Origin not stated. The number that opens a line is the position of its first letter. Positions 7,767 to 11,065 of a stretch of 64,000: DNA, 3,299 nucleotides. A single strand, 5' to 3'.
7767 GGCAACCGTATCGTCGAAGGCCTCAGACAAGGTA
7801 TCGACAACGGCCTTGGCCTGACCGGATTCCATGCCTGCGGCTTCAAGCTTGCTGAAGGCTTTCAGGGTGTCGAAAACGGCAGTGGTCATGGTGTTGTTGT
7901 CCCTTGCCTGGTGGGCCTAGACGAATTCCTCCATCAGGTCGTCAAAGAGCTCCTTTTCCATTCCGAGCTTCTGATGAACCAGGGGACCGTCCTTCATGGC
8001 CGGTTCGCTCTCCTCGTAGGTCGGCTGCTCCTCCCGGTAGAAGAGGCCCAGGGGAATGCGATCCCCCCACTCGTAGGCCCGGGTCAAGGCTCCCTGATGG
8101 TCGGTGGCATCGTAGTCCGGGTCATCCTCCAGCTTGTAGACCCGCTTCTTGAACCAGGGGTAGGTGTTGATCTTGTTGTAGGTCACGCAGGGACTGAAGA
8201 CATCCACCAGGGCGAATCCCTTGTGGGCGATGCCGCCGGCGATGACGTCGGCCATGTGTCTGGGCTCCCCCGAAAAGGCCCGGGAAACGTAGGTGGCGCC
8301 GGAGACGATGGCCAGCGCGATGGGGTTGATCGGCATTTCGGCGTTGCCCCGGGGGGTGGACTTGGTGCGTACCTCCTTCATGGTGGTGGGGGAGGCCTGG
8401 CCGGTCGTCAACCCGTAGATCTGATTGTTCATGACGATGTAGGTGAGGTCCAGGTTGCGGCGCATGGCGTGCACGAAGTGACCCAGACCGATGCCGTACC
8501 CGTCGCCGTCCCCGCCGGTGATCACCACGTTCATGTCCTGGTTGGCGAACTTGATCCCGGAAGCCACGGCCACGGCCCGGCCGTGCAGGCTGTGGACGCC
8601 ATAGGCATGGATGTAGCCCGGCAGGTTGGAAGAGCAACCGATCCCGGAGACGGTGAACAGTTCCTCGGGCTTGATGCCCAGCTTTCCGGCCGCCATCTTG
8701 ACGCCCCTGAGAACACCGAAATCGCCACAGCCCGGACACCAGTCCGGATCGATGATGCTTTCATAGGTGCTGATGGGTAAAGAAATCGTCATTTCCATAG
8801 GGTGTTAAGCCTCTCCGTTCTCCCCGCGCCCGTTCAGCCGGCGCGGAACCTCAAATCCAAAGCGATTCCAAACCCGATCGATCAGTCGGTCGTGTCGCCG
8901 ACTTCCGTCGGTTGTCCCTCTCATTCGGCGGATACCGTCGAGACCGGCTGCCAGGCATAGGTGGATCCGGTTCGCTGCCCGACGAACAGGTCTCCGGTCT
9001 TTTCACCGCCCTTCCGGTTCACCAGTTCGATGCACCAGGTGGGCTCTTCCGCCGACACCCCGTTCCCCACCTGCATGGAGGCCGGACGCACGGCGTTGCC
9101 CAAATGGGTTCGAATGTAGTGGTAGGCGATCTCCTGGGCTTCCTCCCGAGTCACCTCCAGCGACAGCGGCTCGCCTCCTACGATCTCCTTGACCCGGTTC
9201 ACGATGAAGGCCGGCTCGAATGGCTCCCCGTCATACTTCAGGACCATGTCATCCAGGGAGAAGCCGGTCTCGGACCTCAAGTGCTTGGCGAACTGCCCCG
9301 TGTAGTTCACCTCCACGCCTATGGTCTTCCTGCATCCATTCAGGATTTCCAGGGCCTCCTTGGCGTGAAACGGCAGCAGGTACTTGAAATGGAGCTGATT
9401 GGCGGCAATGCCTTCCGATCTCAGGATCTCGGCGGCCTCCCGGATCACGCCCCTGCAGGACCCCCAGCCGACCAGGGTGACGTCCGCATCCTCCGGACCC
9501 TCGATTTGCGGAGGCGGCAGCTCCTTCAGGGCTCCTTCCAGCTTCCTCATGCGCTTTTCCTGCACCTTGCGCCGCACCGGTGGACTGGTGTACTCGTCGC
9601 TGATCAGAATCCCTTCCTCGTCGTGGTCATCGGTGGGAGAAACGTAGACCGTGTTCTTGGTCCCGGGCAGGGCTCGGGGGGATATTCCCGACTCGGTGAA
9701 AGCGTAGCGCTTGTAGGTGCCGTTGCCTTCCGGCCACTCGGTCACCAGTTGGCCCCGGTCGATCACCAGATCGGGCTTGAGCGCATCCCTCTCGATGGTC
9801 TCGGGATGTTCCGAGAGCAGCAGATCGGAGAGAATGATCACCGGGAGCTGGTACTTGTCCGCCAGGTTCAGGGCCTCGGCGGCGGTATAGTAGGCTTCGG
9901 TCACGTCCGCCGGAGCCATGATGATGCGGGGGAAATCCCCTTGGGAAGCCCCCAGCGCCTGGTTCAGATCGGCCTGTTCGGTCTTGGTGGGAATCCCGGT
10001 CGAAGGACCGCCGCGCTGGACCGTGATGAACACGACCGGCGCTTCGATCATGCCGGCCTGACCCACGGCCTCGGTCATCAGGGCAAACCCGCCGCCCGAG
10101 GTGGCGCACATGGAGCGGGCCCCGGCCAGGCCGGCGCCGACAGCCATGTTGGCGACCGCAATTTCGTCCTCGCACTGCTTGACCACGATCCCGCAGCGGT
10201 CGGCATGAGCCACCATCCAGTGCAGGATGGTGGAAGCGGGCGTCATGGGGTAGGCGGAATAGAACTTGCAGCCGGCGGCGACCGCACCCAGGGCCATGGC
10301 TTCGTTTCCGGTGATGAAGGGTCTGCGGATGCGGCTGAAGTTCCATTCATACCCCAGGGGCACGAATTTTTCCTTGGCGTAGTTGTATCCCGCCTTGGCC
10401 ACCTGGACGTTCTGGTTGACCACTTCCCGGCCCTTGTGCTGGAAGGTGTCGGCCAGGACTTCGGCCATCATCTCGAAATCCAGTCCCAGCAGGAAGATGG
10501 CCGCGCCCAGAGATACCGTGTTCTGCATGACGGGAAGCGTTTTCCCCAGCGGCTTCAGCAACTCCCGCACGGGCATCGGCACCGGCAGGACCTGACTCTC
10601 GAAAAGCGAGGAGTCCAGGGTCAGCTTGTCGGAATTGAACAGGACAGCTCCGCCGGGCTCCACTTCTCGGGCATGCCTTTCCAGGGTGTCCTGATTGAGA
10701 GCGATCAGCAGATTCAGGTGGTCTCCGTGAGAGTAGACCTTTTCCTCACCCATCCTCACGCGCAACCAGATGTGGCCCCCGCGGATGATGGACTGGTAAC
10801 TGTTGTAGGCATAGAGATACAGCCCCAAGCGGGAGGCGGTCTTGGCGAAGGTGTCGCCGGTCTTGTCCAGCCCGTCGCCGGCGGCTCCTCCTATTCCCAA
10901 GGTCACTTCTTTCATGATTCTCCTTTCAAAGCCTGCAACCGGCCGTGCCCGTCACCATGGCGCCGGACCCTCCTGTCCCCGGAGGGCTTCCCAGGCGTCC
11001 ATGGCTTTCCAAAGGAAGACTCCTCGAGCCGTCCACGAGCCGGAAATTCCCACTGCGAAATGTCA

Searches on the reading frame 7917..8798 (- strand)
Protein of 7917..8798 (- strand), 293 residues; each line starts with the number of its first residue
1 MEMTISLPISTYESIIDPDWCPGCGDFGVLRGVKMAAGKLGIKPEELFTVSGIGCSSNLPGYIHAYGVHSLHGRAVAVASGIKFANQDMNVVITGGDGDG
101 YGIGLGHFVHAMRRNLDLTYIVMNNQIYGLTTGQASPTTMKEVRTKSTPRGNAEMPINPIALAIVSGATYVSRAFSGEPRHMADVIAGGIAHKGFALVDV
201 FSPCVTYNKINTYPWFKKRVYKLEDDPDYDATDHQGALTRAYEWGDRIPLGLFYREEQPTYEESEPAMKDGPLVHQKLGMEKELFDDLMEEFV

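Call 57: search_protein_families(library=pfam, proteins=[window:7917-8798:-], max_evalue=0.0001)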
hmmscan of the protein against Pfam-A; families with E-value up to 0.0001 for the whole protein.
window:7917-8798:- (293 aa): 2 families
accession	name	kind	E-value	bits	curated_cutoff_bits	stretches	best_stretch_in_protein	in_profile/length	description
PF02775.26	TPP_enzyme_C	-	9e-30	103.9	21.9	1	54-200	3-151/151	Thiamine pyrophosphate enzyme, C-terminal TPP binding domain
PF12367.13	PFO_beta_C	-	2.5e-26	92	24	1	204-269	1-65/66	Pyruvate ferredoxin oxidoreductase beta subunit C terminal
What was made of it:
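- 7917..10915 (-): 2-oxoacid:acceptor oxidoreductase alpha and beta genes. These are the downstream synteny anchor shared with outgroups and are not part of the insert. PF02775 + PFO_beta_C (call 57).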

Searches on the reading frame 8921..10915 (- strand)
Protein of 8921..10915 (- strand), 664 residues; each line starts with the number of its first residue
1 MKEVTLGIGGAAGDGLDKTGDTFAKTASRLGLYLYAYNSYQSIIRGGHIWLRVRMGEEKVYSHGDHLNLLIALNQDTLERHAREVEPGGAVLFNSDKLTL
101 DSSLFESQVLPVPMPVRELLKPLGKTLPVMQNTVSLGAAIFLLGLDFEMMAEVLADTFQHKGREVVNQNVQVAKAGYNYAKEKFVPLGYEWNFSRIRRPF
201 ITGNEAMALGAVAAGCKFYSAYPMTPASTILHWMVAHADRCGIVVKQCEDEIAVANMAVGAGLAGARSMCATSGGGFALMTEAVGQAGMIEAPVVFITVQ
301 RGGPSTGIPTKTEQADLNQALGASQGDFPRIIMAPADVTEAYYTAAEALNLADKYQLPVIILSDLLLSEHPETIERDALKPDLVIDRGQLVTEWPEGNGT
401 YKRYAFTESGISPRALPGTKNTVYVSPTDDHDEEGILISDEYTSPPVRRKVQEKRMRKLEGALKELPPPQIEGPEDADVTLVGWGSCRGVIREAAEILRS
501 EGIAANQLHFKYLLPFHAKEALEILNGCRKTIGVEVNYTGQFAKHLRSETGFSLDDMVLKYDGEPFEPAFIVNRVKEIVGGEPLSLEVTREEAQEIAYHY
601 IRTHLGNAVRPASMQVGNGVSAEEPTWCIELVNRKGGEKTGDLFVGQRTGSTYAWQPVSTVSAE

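Call 4: search_protein_families(library=pfam, proteins=[window:8921-10915:-], max_evalue=0.01)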
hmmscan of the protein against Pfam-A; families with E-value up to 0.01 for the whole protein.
window:8921-10915:- (664 aa): 5 families
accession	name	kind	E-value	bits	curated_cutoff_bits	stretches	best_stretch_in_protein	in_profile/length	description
PF01855.24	POR_N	-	4.2e-53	180.9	27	1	210-376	2-167/231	Pyruvate flavodoxin/ferredoxin oxidoreductase, thiamine diP-bdg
PF01558.24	POR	-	2.6e-32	112.8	27.4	1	12-178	1-173/173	Pyruvate ferredoxin/flavodoxin oxidoreductase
PF17147.9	PFOR_II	-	1.1e-06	29.3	27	1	477-548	1-76/102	Pyruvate:ferredoxin oxidoreductase core domain II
PF02776.23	TPP_enzyme_N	-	0.00023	21.3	26.8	1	225-318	22-115/119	Thiamine pyrophosphate enzyme, N-terminal TPP binding domain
PF02780.25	Transketolase_C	-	0.0003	21.1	25.9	1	475-538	8-71/124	Transketolase, C-terminal domain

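Call 5: search_protein_families(library=ncbifam, proteins=[window:8921-10915:-], max_evalue=0.01)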
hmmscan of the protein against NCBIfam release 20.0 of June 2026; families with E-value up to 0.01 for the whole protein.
window:8921-10915:- (664 aa): 17 families
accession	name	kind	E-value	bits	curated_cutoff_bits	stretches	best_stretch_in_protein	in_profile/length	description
TIGR03710.1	OAFO_sf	subfamily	7.6e-188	625.6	482.75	1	4-574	2-560/561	2-oxoacid:acceptor oxidoreductase subunit alpha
NF041170.1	Oxoac_fdxalpha_Archa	equivalog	2.6e-133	445.6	800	2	126-581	165-625/636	2-oxoacid:ferredoxin oxidoreductase subunit alpha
NF006412.0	PRK08659.1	equivalog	2.6e-78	263.9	411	1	199-578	6-376/378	2-oxoacid:acceptor oxidoreductase subunit alpha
NF007206.0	PRK09627.1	equivalog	2.4e-56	191.3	579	1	201-578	6-375/375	2-oxoglutarate synthase subunit alpha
NF005507.0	PRK07119.1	subfamily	1.2e-53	182.1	399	2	198-380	4-186/352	3-methyl-2-oxobutanoate dehydrogenase subunit VorB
NF006232.0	PRK08366.1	equivalog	1.1e-18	67.1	646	2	198-370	7-176/394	2-ketoisovalerate ferredoxin oxidoreductase subunit alpha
TIGR03336.1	IOR_alpha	equivalog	2e-15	56.2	650.9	1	199-363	3-161/595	indolepyruvate ferredoxin oxidoreductase subunit alpha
NF040682.1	PorA_Arch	equivalog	3.1e-15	56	550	1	200-312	5-118/387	pyruvate synthase subunit PorA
NF007201.0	PRK09622.1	equivalog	5.5e-14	51.9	590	1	203-370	15-180/405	2-oxoacid:ferredoxin oxidoreductase subunit alpha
NF045764.1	PhenlGlyoxDHPadG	equivalog_domain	2.3e-13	49.4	700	1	202-303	6-109/398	NADH-dependent phenylglyoxylate dehydrogenase subunit alpha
NF006233.0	PRK08367.1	equivalog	2.5e-10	39.8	625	1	199-298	5-106/394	pyruvate ferredoxin oxidoreductase subunit alpha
NF005324.0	PRK06853.1-4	equivalog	3.1e-07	30.5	222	1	114-183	125-192/196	indolepyruvate oxidoreductase subunit beta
NF006323.0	PRK08537.1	equivalog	0.00012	21.5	235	1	9-182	8-180/181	2-oxoacid:ferredoxin oxidoreductase subunit gamma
NF006275.0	PRK08441.1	equivalog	0.0019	17.8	216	1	5-182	4-180/185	2-oxoglutarate-acceptor oxidoreductase subunit OorC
TIGR02176.1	pyruv_ox_red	equivalog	0.0042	15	911.35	0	454-534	244-322/1167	pyruvate:ferredoxin (flavodoxin) oxidoreductase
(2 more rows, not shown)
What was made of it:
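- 7917..10915 (-): TIGR03710 at 8e-188 (call 5).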
